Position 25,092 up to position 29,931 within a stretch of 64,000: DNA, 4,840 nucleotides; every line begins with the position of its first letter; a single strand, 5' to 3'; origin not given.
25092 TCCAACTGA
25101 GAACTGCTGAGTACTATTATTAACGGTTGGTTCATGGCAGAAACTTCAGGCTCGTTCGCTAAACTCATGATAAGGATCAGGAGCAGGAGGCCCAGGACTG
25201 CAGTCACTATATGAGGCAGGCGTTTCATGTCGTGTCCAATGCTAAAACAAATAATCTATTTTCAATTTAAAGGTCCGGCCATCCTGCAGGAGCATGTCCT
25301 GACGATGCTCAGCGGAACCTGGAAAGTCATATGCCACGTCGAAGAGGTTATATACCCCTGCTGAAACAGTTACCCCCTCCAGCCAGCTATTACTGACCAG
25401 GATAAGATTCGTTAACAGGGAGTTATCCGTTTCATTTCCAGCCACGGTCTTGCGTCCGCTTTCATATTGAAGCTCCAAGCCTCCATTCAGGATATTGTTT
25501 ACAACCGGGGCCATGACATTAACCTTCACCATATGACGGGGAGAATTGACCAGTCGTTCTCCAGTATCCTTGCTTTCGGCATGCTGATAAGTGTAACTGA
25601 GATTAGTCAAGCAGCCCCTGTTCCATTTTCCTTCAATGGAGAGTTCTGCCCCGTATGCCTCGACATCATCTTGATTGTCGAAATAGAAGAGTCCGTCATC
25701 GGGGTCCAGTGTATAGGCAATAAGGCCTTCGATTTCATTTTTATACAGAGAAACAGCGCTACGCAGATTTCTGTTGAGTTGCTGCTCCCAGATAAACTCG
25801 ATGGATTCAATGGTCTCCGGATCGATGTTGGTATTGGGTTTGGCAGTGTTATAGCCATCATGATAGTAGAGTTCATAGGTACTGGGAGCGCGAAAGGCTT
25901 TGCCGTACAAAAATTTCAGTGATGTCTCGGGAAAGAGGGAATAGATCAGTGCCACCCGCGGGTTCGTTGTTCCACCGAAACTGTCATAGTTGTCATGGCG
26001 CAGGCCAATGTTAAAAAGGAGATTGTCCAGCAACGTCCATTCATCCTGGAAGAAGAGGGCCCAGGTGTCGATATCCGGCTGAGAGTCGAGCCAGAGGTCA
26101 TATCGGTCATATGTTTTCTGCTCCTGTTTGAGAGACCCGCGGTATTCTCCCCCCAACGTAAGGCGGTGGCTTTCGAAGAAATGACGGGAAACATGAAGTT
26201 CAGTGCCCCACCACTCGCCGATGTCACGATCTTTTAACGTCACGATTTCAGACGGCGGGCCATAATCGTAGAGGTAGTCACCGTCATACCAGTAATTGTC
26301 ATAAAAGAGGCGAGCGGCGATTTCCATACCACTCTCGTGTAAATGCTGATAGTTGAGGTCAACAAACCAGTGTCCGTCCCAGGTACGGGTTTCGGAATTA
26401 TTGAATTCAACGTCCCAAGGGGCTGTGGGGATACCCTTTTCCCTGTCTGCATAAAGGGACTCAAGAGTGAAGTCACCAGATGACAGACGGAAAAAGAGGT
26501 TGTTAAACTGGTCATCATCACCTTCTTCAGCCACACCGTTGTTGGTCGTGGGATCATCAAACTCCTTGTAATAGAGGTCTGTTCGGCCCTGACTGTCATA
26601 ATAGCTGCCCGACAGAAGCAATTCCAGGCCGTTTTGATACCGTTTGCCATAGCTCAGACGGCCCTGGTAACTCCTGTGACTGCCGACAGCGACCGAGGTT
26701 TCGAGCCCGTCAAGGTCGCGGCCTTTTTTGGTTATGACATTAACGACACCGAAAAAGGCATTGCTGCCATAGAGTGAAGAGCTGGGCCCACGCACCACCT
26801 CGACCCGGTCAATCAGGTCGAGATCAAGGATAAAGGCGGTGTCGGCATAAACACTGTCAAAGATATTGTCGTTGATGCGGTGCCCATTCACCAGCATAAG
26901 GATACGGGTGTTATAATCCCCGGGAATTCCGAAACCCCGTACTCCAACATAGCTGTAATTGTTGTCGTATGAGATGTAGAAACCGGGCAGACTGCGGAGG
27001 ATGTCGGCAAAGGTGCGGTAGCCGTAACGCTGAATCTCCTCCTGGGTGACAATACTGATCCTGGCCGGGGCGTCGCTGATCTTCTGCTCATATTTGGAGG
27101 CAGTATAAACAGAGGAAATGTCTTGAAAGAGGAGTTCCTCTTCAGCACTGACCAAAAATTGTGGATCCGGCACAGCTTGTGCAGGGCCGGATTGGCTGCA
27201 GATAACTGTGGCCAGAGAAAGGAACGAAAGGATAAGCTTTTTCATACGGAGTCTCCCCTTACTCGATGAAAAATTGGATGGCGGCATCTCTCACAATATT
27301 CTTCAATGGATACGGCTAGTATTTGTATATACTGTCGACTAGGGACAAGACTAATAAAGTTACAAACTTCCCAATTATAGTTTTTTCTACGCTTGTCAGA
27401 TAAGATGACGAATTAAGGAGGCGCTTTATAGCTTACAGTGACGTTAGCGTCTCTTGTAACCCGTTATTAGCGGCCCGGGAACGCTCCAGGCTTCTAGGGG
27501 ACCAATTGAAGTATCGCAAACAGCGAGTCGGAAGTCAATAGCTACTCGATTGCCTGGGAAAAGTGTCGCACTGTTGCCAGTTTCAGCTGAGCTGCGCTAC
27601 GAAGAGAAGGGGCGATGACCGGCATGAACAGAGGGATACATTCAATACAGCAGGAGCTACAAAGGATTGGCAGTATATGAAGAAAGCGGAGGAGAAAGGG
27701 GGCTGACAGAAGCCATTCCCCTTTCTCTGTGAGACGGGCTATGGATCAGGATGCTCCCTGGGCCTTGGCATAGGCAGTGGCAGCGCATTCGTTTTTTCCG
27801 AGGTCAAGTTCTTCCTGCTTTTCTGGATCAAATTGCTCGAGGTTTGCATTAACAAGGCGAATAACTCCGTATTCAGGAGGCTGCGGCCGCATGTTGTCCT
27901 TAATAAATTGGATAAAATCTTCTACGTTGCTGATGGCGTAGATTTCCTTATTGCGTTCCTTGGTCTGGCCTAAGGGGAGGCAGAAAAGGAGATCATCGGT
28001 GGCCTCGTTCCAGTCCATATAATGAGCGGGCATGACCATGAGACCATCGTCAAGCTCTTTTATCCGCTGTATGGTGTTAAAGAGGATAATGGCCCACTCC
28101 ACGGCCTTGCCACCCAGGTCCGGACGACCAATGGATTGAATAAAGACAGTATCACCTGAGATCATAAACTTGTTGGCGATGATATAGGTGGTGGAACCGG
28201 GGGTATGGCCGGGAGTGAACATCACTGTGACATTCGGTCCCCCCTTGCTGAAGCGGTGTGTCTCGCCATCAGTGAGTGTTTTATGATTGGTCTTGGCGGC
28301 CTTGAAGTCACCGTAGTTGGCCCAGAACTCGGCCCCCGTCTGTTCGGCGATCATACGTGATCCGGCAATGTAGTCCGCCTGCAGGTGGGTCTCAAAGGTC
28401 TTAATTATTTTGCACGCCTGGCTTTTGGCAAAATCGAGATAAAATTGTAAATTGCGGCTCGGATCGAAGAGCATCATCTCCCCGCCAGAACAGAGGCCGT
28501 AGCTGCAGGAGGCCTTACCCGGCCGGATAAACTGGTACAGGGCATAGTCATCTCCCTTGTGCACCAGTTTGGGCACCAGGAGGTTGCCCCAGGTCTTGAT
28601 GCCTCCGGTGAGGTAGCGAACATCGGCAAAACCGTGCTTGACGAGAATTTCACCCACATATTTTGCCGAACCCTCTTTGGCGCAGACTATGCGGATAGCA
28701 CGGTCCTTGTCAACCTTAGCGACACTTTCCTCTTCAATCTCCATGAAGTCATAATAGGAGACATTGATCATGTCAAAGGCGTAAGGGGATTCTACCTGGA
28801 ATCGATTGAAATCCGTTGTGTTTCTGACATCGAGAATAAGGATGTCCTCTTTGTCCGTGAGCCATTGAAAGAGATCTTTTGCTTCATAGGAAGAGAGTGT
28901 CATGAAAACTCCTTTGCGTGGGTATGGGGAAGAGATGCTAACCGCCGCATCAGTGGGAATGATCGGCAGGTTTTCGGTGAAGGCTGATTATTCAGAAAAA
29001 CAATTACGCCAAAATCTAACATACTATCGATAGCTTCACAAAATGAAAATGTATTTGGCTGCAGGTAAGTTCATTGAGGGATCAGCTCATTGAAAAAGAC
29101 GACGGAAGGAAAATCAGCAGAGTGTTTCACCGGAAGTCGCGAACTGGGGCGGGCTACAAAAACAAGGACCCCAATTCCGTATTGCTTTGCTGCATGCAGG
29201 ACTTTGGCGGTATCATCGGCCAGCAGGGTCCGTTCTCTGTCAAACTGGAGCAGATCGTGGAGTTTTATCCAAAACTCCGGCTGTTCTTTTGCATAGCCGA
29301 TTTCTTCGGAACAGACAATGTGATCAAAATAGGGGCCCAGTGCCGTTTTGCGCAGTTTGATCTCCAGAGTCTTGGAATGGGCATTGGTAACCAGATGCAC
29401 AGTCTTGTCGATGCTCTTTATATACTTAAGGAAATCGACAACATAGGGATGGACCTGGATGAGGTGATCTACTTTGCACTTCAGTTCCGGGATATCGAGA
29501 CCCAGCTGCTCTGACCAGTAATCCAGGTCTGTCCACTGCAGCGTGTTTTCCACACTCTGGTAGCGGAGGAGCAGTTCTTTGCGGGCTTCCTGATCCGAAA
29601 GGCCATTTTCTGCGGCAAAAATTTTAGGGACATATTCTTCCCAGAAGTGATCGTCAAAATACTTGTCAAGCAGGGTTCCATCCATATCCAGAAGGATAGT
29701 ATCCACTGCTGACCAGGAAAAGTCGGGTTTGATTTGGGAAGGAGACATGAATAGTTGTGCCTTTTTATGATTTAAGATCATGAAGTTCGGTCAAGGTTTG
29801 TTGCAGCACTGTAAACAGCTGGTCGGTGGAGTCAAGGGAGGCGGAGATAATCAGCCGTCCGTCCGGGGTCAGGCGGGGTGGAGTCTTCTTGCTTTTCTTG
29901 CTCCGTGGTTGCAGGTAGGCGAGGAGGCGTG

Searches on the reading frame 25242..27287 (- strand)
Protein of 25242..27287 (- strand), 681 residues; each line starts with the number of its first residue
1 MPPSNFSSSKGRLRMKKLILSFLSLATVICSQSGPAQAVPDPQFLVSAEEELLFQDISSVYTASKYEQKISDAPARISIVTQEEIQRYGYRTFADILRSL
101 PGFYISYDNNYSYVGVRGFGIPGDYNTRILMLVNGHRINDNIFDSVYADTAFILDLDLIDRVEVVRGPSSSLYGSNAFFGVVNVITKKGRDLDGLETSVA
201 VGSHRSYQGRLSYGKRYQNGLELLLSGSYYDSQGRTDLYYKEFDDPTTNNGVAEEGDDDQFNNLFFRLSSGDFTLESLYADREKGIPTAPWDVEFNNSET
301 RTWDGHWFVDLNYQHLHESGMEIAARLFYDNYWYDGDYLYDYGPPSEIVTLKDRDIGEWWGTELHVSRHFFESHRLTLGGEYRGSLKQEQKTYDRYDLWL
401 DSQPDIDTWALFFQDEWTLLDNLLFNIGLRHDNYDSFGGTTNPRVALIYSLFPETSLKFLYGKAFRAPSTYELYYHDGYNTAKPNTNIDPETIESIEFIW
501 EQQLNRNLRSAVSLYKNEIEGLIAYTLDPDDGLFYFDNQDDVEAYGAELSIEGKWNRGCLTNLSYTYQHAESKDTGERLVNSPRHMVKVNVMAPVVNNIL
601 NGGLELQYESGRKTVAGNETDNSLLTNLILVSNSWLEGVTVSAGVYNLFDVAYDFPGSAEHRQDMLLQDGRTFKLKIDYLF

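Call 60: search_protein_families(library=pfam, proteins=[window:25242-27287:-], max_evalue=0.00001)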
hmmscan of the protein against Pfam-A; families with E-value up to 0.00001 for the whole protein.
window:25242-27287:- (681 aa): 3 families
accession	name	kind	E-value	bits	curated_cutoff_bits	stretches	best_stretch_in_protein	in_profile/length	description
PF00593.30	TonB_dep_Rec_b-barrel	-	1.8e-45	157.1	27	1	262-648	17-436/436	TonB dependent receptor-like, beta-barrel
PF07715.20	Plug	-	2.6e-25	89.4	23.9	1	70-181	2-107/107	TonB-dependent Receptor Plug Domain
PF14905.12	OMP_b-brl_3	-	2.1e-09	37.4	27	1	442-653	160-378/408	Outer membrane protein beta-barrel family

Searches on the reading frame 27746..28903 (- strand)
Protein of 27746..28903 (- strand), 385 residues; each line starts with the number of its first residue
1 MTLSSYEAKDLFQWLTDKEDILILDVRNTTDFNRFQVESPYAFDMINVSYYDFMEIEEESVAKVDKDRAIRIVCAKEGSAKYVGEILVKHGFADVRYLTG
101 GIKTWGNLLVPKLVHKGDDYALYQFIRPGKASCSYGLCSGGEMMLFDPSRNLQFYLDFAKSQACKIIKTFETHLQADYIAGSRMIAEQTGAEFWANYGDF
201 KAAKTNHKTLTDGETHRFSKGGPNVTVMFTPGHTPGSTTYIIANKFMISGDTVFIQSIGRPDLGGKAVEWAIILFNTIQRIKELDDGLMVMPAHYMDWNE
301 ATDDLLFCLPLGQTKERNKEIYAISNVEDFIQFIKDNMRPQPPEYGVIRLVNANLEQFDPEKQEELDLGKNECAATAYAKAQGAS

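Call 60: search_protein_families(library=pfam, proteins=[window:27746-28903:-], max_evalue=0.00001)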
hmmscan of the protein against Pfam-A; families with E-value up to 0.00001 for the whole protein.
window:27746-28903:- (385 aa): 2 families
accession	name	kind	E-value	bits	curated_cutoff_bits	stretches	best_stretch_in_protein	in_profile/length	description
PF00581.25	Rhodanese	-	7.3e-10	39.6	22.2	1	13-106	7-100/102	Rhodanese-like domain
PF00753.33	Lactamase_B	-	1e-06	29.3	22.7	1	138-283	12-162/196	Metallo-beta-lactamase superfamily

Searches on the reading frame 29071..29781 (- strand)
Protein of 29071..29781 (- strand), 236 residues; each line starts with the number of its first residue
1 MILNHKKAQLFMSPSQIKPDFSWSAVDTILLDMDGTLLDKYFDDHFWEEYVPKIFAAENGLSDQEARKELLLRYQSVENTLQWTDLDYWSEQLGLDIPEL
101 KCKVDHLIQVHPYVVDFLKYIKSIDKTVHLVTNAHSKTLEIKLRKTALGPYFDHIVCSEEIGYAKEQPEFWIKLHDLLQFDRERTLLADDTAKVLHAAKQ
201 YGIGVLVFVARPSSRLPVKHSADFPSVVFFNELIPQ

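Call 60: search_protein_families(library=pfam, proteins=[window:29071-29781:-], max_evalue=0.00001)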
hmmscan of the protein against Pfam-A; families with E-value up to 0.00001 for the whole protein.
window:29071-29781:- (236 aa): 2 families
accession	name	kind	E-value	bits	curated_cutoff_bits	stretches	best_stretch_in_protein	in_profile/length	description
PF00702.32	Hydrolase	-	1.2e-16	62.1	26.4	1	26-201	1-190/191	haloacid dehalogenase-like hydrolase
PF13419.12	HAD_2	-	5.5e-13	49.8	23.8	1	29-206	1-176/178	Haloacid dehalogenase-like hydrolase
